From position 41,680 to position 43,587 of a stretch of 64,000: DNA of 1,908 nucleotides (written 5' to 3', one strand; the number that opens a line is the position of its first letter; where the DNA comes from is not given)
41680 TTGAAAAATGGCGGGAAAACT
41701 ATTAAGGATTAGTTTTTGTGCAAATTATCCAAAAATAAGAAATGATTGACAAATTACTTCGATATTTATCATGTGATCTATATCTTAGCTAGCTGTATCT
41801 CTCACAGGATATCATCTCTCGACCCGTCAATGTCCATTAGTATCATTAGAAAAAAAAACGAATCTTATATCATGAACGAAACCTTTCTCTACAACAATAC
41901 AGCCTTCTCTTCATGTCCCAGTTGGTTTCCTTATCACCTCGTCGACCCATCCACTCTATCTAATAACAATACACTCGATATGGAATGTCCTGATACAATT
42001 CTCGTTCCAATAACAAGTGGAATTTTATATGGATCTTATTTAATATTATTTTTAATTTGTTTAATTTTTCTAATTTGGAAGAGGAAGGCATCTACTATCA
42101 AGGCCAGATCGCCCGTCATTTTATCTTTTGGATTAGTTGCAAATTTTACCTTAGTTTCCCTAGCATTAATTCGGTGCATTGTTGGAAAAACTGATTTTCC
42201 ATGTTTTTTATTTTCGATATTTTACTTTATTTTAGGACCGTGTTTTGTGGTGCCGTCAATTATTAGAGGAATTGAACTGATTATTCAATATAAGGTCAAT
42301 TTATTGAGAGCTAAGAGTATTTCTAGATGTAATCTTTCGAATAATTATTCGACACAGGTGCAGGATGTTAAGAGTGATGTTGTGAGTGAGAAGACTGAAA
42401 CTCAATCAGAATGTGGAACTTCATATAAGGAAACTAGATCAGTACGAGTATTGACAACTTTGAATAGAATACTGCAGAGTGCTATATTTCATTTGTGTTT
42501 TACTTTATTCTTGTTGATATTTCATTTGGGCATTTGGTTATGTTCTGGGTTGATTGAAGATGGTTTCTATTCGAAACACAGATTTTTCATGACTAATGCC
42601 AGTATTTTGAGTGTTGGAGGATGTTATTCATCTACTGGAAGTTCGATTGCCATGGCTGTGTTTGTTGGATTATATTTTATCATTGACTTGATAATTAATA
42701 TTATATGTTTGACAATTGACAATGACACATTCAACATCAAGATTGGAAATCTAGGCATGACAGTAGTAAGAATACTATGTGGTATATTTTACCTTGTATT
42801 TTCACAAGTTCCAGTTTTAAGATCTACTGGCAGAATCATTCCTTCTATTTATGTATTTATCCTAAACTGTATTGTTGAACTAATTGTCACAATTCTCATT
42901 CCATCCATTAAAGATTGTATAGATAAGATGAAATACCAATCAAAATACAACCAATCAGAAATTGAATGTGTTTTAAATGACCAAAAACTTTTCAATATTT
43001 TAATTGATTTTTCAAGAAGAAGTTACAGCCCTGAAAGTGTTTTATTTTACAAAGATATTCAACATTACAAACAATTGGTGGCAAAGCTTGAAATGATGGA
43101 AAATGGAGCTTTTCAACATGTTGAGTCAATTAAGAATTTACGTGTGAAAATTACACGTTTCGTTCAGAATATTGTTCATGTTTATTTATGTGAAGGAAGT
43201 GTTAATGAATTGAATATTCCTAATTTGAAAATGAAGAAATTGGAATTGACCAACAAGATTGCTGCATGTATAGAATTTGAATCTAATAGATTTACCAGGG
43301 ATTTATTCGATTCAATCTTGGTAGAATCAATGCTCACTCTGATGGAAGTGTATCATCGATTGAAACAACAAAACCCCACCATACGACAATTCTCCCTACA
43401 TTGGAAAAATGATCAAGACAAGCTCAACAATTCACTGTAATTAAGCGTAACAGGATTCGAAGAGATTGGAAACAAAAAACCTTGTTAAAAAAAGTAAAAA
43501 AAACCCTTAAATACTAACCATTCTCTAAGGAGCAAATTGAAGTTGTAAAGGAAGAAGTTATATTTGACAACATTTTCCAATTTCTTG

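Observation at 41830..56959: Pair of paralogous 7TM-RGS fusion proteins 12 kb apart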

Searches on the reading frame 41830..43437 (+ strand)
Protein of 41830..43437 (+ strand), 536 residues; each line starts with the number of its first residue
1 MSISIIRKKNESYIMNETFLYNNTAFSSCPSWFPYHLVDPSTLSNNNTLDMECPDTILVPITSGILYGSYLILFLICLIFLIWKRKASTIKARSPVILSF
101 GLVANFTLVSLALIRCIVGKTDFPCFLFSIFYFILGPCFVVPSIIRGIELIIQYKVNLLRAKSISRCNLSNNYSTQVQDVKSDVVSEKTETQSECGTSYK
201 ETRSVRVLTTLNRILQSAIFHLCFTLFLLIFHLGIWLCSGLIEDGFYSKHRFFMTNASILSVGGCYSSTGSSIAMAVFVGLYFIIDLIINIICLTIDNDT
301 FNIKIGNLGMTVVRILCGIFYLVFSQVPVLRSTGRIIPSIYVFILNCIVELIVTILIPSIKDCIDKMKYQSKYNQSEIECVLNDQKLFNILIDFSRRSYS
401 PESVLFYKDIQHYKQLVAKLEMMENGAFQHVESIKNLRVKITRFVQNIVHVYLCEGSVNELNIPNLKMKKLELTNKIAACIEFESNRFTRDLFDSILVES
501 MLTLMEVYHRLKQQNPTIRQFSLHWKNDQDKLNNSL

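Call 3: search_protein_families(library=pfam, proteins=[window:41830-43437:+], max_evalue=1)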
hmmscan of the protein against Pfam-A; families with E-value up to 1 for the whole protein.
window:41830-43437:+ (536 aa): 1 family
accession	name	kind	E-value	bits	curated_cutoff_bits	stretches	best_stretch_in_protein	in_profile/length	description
PF00615.24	RGS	-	1.2e-05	26.1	23.9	1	380-494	4-90/117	Regulator of G protein signaling domain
